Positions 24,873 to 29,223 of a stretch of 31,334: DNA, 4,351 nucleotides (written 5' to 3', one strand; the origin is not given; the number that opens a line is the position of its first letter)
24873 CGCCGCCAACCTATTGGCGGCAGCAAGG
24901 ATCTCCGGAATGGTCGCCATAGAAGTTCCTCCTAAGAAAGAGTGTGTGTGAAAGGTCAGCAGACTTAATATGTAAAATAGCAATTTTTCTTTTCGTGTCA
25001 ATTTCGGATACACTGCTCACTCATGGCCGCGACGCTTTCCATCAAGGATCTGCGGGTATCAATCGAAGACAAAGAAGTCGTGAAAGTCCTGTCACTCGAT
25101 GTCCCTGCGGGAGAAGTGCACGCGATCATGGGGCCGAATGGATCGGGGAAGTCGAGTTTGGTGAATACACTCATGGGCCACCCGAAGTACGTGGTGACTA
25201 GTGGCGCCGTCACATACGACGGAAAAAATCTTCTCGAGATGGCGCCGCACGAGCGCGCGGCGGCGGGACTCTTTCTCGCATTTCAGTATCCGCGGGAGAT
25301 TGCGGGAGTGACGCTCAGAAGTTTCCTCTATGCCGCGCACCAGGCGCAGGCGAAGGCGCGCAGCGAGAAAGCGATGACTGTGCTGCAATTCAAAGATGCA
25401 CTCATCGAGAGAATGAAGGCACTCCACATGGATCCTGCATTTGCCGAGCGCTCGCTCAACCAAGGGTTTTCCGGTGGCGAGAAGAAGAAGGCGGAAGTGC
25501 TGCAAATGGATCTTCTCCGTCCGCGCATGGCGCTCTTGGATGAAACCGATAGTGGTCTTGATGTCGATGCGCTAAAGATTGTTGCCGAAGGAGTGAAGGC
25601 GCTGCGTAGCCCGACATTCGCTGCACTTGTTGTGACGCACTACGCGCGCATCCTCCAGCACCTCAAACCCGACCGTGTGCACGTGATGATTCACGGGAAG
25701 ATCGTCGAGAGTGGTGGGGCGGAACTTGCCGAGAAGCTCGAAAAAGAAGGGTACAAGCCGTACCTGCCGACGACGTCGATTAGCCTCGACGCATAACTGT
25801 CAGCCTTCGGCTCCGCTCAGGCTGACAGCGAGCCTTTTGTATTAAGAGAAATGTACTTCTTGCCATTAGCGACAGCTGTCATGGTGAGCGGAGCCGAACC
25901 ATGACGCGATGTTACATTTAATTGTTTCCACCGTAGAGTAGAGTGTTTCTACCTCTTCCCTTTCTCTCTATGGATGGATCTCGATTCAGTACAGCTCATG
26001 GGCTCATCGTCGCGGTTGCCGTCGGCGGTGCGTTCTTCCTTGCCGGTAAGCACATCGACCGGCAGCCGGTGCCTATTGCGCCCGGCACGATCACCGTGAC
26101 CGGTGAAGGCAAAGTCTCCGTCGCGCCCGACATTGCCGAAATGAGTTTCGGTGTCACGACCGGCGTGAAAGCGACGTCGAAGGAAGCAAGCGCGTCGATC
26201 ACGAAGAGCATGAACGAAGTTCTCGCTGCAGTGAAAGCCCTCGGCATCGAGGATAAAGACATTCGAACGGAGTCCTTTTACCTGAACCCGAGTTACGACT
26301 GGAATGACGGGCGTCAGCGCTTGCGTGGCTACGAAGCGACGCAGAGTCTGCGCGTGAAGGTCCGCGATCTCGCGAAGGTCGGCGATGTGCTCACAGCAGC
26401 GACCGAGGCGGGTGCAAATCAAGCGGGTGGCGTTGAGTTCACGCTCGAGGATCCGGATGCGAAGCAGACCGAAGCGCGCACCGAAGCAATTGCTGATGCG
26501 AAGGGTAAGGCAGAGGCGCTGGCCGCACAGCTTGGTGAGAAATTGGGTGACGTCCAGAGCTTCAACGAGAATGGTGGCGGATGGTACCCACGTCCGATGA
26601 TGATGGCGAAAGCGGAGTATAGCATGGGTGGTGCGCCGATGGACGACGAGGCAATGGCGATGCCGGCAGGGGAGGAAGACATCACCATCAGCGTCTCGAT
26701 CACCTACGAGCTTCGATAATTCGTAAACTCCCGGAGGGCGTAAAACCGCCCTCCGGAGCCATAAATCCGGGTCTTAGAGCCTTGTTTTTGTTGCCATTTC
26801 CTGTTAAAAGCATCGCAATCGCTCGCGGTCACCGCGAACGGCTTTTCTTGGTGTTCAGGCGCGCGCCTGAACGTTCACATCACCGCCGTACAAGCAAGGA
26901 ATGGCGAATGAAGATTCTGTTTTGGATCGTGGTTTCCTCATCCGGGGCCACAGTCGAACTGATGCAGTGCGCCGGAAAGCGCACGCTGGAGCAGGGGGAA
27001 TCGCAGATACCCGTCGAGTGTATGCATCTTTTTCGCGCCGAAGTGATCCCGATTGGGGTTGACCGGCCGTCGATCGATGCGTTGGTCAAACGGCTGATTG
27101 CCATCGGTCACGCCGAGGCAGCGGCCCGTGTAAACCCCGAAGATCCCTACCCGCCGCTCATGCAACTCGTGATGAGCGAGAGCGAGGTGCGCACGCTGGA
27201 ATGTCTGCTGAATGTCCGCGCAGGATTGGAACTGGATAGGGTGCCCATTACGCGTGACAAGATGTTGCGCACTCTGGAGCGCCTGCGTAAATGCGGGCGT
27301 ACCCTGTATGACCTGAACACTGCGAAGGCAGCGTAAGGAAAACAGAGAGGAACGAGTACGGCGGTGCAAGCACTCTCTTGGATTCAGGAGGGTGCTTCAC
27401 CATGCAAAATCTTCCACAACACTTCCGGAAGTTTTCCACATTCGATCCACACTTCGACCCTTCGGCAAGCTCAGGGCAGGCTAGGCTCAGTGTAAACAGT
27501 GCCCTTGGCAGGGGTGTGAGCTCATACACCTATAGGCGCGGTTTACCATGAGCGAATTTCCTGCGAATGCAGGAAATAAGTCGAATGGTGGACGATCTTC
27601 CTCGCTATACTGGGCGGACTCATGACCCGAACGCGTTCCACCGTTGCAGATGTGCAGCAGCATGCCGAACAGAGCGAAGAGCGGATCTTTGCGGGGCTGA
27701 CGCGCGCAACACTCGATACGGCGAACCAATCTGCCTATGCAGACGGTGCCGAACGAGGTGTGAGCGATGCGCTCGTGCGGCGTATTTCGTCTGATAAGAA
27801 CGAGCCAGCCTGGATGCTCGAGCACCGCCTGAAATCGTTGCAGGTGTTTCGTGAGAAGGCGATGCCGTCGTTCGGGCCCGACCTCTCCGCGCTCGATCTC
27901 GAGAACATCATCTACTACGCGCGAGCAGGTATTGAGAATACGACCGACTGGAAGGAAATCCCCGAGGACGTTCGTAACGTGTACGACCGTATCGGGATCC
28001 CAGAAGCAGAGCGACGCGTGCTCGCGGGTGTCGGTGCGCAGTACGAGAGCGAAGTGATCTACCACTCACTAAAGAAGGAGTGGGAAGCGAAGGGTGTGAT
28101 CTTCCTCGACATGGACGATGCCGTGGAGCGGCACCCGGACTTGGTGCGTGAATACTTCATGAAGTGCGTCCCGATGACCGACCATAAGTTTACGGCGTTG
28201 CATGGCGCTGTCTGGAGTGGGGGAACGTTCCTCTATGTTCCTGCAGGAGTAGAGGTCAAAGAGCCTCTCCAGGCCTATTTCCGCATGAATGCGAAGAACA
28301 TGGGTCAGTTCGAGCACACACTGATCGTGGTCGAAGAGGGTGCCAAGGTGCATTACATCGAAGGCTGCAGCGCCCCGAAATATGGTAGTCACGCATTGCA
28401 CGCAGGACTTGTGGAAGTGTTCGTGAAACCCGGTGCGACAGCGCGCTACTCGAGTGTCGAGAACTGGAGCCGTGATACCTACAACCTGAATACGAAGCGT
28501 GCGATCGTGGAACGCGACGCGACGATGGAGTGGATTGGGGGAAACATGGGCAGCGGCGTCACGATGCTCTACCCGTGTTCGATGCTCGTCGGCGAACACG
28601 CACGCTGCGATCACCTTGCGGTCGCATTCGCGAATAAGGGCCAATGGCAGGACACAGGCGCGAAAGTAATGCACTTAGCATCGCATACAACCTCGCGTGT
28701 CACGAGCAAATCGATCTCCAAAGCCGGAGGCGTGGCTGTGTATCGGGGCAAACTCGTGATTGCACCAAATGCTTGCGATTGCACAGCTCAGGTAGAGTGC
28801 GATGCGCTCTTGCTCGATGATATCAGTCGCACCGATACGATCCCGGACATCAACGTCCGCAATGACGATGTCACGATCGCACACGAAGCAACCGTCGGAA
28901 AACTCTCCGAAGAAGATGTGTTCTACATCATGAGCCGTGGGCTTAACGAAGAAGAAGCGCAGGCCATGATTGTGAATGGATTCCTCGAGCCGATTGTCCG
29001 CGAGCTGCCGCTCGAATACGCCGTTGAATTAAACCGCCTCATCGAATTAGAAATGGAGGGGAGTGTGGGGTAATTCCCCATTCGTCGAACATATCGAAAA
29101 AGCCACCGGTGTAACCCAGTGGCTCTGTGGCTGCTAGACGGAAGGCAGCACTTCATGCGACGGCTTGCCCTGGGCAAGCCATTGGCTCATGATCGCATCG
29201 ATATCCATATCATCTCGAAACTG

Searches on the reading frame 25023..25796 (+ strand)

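Call 11: search_protein_families(library=pfam, proteins=[window:25023-25796:+], max_evalue=0.001)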
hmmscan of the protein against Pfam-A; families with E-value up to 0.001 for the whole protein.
window:25023-25796:+ (257 aa): 4 families
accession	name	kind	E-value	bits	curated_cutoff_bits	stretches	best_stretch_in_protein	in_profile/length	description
PF00005.33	ABC_tran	-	1.2e-20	74.9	25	1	21-175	2-135/137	ABC transporter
PF02463.25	SMC_N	-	7.3e-08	32.5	40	0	31-50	25-44/220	RecF/RecN/SMC N terminal domain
PF03193.22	RsgA_GTPase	-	0.00057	20.2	30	1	10-55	87-131/174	RsgA GTPase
PF13304.12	AAA_21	-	0.00096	19.7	27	0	33-50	2-19/304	AAA domain, putative AbiEii toxin, Type IV TA system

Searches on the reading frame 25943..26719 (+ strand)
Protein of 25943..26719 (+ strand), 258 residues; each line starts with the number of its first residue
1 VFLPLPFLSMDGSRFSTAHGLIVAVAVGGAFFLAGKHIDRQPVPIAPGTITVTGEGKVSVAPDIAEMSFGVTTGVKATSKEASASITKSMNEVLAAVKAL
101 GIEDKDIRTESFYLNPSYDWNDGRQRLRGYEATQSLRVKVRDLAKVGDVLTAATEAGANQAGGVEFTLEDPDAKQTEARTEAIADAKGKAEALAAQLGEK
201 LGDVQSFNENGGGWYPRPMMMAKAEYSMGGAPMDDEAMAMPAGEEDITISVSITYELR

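Call 11: search_protein_families(library=pfam, proteins=[window:25943-26719:+], max_evalue=0.001)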
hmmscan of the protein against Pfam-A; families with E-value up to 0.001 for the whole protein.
window:25943-26719:+ (258 aa): 1 family
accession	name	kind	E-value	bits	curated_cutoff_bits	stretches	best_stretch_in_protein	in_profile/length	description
PF04402.19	SIMPL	-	1.4e-58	199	25.2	1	50-255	1-205/205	Protein of unknown function (DUF541)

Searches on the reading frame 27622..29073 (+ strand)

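Call 11: search_protein_families(library=pfam, proteins=[window:27622-29073:+], max_evalue=0.001)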
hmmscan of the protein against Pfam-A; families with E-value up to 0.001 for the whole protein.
window:27622-29073:+ (483 aa): 2 families
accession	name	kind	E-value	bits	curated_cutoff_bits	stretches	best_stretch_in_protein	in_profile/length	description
PF01458.23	SUFBD_core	-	1.6e-83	280.2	27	1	220-454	1-232/232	SUF system FeS cluster assembly, SufBD core domain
PF19295.5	SufBD_N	-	5.6e-10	39.6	23.5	1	151-217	105-171/172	SufBD protein N-terminal region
